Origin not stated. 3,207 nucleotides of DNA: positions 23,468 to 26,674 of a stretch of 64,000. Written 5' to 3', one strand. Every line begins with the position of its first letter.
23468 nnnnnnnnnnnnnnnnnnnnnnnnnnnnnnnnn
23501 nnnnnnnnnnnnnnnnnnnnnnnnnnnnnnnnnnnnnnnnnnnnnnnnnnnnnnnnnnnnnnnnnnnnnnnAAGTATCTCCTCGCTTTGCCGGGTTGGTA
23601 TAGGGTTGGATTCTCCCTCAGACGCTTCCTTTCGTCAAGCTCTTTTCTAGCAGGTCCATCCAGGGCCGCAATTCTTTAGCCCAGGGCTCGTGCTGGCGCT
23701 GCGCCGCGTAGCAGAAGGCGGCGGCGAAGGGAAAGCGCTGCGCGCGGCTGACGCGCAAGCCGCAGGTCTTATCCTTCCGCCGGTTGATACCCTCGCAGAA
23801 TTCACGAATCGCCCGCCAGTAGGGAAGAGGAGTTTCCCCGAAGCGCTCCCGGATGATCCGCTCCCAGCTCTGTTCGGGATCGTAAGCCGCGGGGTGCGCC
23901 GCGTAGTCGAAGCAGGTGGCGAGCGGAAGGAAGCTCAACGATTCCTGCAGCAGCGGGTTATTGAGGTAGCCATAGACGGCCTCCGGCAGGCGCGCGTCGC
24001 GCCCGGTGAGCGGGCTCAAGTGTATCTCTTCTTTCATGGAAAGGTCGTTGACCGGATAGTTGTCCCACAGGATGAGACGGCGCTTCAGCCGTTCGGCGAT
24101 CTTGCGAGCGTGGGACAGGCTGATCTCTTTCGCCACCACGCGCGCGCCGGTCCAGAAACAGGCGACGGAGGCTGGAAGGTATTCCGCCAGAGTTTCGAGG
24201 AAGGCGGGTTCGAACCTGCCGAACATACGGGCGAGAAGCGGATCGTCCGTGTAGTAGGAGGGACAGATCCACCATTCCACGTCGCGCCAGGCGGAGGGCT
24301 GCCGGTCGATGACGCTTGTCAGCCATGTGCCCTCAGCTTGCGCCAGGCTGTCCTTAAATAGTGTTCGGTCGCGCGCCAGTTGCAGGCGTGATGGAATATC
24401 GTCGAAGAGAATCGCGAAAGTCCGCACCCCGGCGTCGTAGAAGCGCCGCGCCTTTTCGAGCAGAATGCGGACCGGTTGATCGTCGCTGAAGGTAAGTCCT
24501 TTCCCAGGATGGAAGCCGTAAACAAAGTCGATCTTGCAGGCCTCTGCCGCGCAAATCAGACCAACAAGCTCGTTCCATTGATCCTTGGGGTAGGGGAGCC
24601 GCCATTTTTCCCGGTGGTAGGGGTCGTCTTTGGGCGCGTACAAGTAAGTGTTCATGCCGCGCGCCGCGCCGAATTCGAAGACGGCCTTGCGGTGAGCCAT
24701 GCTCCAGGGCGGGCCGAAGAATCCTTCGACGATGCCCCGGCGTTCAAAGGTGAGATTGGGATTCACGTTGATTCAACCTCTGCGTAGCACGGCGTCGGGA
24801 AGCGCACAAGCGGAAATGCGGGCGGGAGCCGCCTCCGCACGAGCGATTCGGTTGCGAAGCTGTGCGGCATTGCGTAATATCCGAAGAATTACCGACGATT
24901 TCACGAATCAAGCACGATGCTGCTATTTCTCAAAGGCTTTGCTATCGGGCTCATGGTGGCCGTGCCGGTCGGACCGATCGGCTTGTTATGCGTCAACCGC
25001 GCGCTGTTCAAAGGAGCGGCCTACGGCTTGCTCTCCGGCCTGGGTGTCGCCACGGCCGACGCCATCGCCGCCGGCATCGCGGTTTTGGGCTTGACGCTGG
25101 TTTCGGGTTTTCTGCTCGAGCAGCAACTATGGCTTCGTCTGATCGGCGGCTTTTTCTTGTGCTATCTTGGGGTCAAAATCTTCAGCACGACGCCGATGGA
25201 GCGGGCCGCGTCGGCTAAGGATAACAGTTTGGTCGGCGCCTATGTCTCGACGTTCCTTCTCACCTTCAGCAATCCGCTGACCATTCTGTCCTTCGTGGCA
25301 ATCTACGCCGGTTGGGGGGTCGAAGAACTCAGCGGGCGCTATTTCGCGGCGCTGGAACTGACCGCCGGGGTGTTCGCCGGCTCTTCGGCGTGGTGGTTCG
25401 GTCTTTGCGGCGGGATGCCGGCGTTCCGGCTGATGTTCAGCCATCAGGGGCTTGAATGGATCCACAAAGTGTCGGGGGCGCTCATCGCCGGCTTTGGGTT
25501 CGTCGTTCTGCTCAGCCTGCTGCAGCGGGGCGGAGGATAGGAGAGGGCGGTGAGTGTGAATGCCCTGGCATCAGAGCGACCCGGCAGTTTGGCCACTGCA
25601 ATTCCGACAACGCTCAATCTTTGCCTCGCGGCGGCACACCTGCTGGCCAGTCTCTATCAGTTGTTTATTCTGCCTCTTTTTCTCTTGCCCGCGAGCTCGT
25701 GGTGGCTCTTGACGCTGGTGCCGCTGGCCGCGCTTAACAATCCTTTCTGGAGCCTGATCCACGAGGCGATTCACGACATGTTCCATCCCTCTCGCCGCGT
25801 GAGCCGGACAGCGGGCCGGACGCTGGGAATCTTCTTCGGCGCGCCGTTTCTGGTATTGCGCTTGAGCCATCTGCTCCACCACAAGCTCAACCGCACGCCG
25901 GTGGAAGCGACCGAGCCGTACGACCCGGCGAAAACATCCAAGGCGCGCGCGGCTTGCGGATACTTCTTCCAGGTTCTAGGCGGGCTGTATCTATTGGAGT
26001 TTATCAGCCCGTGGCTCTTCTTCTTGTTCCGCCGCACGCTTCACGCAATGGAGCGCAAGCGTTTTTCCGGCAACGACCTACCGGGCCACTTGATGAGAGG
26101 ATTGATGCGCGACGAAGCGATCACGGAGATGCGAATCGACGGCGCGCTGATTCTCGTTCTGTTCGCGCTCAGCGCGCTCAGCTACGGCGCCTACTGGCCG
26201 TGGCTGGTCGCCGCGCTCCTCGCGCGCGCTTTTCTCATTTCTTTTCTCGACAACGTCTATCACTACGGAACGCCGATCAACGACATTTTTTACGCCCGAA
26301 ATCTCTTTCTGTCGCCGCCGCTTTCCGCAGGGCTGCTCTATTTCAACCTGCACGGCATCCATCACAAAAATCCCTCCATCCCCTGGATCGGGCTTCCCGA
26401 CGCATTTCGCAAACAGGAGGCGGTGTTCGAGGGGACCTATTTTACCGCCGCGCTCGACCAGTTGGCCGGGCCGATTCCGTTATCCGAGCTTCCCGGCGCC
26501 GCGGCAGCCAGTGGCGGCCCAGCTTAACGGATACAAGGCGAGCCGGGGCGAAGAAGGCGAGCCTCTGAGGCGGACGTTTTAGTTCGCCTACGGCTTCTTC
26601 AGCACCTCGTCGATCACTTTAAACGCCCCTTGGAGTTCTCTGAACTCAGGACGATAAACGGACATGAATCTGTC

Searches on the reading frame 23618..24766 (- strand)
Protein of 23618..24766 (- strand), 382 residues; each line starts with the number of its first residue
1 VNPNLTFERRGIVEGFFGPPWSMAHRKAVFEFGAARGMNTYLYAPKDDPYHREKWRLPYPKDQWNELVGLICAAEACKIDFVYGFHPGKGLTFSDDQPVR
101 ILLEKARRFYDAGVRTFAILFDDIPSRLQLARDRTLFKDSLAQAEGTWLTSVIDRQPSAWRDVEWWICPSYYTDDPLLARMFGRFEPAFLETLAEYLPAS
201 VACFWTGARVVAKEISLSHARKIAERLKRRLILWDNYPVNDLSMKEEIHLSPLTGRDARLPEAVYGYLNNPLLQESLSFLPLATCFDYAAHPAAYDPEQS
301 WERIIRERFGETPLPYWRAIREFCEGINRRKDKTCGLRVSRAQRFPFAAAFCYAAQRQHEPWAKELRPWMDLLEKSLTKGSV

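Call 4: search_protein_families(library=pfam, proteins=[window:23618-24766:-], max_evalue=0.01)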
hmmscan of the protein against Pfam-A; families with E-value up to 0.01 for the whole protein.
window:23618-24766:- (382 aa): 1 family
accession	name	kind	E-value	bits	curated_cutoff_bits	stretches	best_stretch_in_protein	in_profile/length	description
PF07555.19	NAGidase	-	8.5e-83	278.5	25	1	10-310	1-283/295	beta-N-acetylglucosaminidase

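Call 5: search_protein_families(library=ncbifam, proteins=[window:23618-24766:-], max_evalue=0.01)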
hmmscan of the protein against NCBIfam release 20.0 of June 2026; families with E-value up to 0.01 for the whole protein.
window:23618-24766:- (382 aa): 1 family
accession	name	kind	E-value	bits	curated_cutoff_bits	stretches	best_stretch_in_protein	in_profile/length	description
NF041654.1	GlcNAcase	equivalog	6.2e-56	190.3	1000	1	8-307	144-425/732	beta-N-acetylglucosaminidase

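Call 39: find_related_loci(query=A2, collection=metagenome_contigs, flank=6000)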
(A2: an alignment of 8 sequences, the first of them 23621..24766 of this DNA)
Query A2 (382 aa) in metagenome_contigs; peptide patterns used: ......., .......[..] (x = any residue, [..] = any of these).
600 stretches matched a pattern (row limit reached: there are more); 546 encode a relative of the query (tblastn E <= 1e-3); the best 80 are kept; 80 distinct loci.
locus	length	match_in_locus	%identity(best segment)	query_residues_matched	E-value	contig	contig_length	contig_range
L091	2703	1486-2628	73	1-381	0e+0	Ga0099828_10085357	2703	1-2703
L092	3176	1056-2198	73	1-381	0e+0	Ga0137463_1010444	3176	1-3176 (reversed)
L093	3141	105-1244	66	1-380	0e+0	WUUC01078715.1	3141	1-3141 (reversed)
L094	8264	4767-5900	65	1-378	4e-172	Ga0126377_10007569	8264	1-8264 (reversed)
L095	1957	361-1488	64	2-377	0e+0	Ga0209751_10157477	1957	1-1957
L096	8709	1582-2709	65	4-379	3e-170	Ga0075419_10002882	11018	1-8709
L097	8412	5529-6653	65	4-378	3e-169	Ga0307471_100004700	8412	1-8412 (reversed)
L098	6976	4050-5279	61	6-380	4e-168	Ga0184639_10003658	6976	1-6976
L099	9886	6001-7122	65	6-379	8e-167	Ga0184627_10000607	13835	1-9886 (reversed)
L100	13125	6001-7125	65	3-377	1e-166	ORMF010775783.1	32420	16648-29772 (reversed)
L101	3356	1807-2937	63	6-382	2e-174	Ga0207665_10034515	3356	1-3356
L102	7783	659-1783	65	3-377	1e-166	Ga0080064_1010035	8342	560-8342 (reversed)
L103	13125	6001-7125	66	6-380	2e-166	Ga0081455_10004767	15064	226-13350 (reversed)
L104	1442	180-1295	63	4-378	0e+0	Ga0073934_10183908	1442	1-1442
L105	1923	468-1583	65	6-377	7e-180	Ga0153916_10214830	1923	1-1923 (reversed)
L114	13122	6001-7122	63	6-379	8e-160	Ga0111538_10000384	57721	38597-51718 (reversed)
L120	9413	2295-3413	64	3-375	5e-155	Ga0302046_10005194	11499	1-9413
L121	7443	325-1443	64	3-375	5e-155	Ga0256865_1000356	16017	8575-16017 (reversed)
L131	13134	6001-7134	62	1-378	5e-155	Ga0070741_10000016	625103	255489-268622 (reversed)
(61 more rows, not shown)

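Call 46: search_protein_families(library=pfam, proteins=[L114:72-2189:+, L114:2684-3655:-, L114:3681-4367:-, L114:4432-5262:+, L114:7275-8528:-, L114:9022-11040:-, L114:11037-11897:-, L120:33-1151:+, L120:4060-5802:-, L120:6312-7622:+], max_evalue=0.001)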
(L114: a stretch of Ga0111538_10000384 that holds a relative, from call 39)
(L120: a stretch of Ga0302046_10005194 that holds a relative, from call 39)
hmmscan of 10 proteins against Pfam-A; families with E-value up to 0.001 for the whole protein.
L114:72-2189:+ (705 aa): 1 family
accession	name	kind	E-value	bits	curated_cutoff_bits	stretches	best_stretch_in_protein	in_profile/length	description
PF00873.25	ACR_tran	-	2.4e-153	512.7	28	1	5-695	334-1020/1021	AcrB/AcrD/AcrF family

L114:2684-3655:- (323 aa): 3 families
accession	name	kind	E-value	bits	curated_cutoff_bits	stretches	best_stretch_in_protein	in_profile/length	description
PF00534.26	Glycos_transf_1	-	7.1e-14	52.1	26.4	1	140-272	12-147/172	Glycosyl transferases group 1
PF13692.12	Glyco_trans_1_4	-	1.6e-10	41.8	27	1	146-273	4-132/142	Glycosyl transferases group 1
PF20706.3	GT4-conflict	-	4.2e-06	26.4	26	1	214-306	277-367/385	Family 4 Glycosyltransferase in conflict systems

L114:3681-4367:- (228 aa): 6 families
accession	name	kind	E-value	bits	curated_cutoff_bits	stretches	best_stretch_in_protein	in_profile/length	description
PF00581.25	Rhodanese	-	7e-19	68.6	22.2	1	130-219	2-100/102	Rhodanese-like domain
PF01022.26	HTH_5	-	6.1e-11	42.5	22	1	31-75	1-45/47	Bacterial regulatory protein, arsR family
PF12840.13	HTH_20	-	3.6e-09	36.9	27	1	29-76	1-49/51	Helix-turn-helix domain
PF13545.12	HTH_Crp_2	-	4.5e-05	23.8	27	1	49-79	26-56/70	Crp-like helix-turn-helix domain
PF12802.13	MarR_2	-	0.00048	20.7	27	0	37-76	10-51/61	MarR family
PF25212.1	HVO_A0114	-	0.0007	19.8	27.6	0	20-81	11-72/84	HVO_A0114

L114:4432-5262:+ (276 aa): 1 family
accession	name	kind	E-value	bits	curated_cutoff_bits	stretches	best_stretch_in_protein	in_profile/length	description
PF04116.19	FA_hydroxylase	-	3.1e-28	99.2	31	1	89-225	2-132/132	Fatty acid hydroxylase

L114:7275-8528:- (417 aa): 5 families
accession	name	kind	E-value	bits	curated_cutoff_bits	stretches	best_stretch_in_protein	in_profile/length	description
PF02492.25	cobW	-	1.2e-50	172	20.7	1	82-262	1-178/180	CobW/HypB/UreG, nucleotide-binding domain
PF07683.19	CobW_C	-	8.2e-22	77.3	22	1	317-409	1-92/94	Cobalamin synthesis protein cobW C-terminal domain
PF25204.1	DAAF9_2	-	9.7e-05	22.5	27.5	0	83-273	1-182/210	DAAF9 domain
PF03193.22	RsgA_GTPase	-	0.00026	21.3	30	0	82-108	107-133/174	RsgA GTPase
PF13401.12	AAA_22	-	0.00076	20.2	27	0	84-112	8-39/130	AAA domain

L114:9022-11040:- (672 aa): 6 families
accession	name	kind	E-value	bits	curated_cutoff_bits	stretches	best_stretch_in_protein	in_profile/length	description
PF02518.31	HATPase_c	-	2.5e-24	86.3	26.4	1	387-495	2-109/111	Histidine kinase-, DNA gyrase B-, and HSP90-like ATPase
PF00672.30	HAMP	-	6.9e-14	52.3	25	1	215-260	2-47/53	HAMP domain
PF00512.31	HisKA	-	2.7e-13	50.2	26.9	1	277-342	1-66/66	His Kinase A (phospho-acceptor) domain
PF00072.30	Response_reg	-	3.3e-11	43.8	30.2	1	521-633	1-110/111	Response regulator receiver domain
PF12729.13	4HB_MCP_1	-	3.8e-06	27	27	1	19-173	3-164/181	Four helix bundle sensory module for signal transduction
PF13581.12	HATPase_c_2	-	0.00094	19.6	27.4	0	399-469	40-108/127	Histidine kinase-like ATPase domain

L114:11037-11897:- (286 aa): 3 families
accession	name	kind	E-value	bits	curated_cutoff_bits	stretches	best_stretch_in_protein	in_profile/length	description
PF02630.20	SCO1-SenC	-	5.4e-32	111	22.8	1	126-257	2-133/134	SCO1/SenC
PF00578.27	AhpC-TSA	-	7.7e-10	39.2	26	1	124-257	4-120/124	AhpC/TSA family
PF08534.16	Redoxin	-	0.00021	21.5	26.6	1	124-272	5-140/148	Redoxin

L120:33-1151:+ (372 aa): 1 family
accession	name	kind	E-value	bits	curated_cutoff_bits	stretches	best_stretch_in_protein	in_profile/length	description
PF01609.27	DDE_Tnp_1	-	3.4e-09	37.2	23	1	162-358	2-165/200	Transposase DDE domain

L120:4060-5802:- (580 aa): 3 families
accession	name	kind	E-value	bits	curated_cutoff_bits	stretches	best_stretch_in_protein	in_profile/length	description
PF02775.26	TPP_enzyme_C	-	7.7e-29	100.9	21.9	1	415-554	4-148/151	Thiamine pyrophosphate enzyme, C-terminal TPP binding domain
PF02776.23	TPP_enzyme_N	-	1.7e-25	89.6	26.8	1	32-141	3-116/119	Thiamine pyrophosphate enzyme, N-terminal TPP binding domain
PF00205.28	TPP_enzyme_M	-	3.3e-20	72.6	30.4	1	220-353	2-137/137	Thiamine pyrophosphate enzyme, central domain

L120:6312-7622:+ (436 aa): 1 family
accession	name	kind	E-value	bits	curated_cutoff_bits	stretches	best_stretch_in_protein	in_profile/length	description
PF01425.27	Amidase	-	3.9e-75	254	27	1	35-423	3-444/445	Amidase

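Call 49: search_solved_structures(query=window:23621-24766:-, max_evalue=1e-10)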
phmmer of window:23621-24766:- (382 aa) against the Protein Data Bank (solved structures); distinct sequences matched with E-value up to 1e-10: 38.
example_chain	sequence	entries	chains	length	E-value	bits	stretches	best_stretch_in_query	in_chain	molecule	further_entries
5diy_A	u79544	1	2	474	4.7e-65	223.6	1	7-314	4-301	Hyaluronidase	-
2xpk_A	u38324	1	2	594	5.1e-50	174.1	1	6-311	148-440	O-GLCNACASE NAGJ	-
2cbi_A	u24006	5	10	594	1.3e-49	172.7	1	6-311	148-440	HYALURONIDASE | O-GLCNACASE NAGJ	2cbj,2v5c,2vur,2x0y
5oxd_A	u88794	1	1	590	1.8e-49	172.3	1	6-311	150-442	O-GlcNAcase NagJ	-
2j62_A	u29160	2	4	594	1.9e-49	172.3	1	6-311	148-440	O-GlcNAcase NagJ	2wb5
6pv5_A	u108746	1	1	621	2e-49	172.2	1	6-311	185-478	Putative O-GlcNAcase nagJ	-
2v5d_A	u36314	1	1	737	2.4e-49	171.9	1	6-311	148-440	O-GLCNACASE NAGJ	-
7khv_A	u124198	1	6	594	2.4e-49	171.9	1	6-311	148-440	O-GlcNAcase NagJ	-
4zxl_A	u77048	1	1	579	8.1e-49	170.2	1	6-311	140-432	O-GlcNAcase NagJ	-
2ydq_A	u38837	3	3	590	8.7e-49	170.1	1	6-311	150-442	O-GLCNACASE NAGJ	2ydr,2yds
6rhe_A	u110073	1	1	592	8.8e-49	170.1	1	6-311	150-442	O-GlcNAcase NagJ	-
2j4g_A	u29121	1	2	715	4.1e-46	161.2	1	9-306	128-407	HYALURONOGLUCOSAMINIDASE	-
2chn_A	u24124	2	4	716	4.1e-46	161.2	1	9-306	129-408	GLUCOSAMINIDASE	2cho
2jiw_A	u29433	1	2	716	4.2e-46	161.2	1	9-306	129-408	O-GLCNACASE BT_4395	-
2j47_A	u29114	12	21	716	4.2e-46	161.2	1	9-306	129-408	GLUCOSAMINIDASE | O-GLCNACASE BT_4395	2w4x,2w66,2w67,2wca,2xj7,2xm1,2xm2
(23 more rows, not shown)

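Call 60: search_protein_families(library=ncbifam, proteins=[L131:2082-3107:+], max_evalue=0.00001)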
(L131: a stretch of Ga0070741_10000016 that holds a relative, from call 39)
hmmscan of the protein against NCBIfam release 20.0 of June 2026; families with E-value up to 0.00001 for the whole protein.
L131:2082-3107:+ (342 aa): 2 families
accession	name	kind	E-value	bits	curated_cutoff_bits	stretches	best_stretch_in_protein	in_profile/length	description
TIGR03438.1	egtD_ergothio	equivalog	5.3e-89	298.4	290.9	1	40-336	6-300/301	L-histidine N(alpha)-methyltransferase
TIGR03439.1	methyl_EasF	subfamily_domain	5.1e-52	176.7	205.55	1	40-331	17-316/321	EasF family methyltransferase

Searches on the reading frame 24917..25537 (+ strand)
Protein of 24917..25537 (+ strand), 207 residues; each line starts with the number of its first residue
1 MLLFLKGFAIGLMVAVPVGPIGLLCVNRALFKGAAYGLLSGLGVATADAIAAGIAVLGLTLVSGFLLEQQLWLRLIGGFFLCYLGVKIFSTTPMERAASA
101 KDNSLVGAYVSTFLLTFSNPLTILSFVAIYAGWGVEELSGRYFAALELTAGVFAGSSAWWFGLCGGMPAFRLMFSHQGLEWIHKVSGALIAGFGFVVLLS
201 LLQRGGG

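Call 60: search_protein_families(library=ncbifam, proteins=[window:24917-25537:+], max_evalue=0.00001)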
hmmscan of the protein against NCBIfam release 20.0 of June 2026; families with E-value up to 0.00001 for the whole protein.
window:24917-25537:+ (207 aa): 3 families
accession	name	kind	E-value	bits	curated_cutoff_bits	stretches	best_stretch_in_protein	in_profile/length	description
TIGR00949.1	2A76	subfamily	3.5e-14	52.9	183.95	1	19-195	3-183/185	homoserine/threonine efflux transporter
NF007591.0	PRK10229.1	equivalog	7.4e-08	32.3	288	1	3-200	4-205/206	threonine export protein RhtC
NF008201.0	PRK10958.1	equivalog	2.8e-07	30.3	165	1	10-130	15-138/212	leucine efflux protein LeuE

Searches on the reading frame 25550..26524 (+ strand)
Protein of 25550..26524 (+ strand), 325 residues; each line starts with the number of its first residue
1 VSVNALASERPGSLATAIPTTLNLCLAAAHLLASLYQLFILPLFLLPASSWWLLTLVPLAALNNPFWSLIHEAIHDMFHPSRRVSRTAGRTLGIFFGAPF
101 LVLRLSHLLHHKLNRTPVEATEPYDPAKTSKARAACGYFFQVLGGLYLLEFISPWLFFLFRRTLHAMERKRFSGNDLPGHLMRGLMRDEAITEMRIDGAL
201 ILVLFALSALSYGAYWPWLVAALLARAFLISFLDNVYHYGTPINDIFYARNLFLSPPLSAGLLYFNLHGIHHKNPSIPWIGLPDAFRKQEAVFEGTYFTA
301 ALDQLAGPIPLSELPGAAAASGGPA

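Call 60: search_protein_families(library=ncbifam, proteins=[window:25550-26524:+], max_evalue=0.00001)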
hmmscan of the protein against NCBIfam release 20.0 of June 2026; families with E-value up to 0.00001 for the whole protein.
window:25550-26524:+ (325 aa): 1 family
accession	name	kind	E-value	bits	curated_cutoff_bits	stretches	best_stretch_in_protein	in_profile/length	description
NF045688.1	BCarotHydoxCrtR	equivalog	1.3e-06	27.8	475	0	216-292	183-259/297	beta-carotene hydroxylase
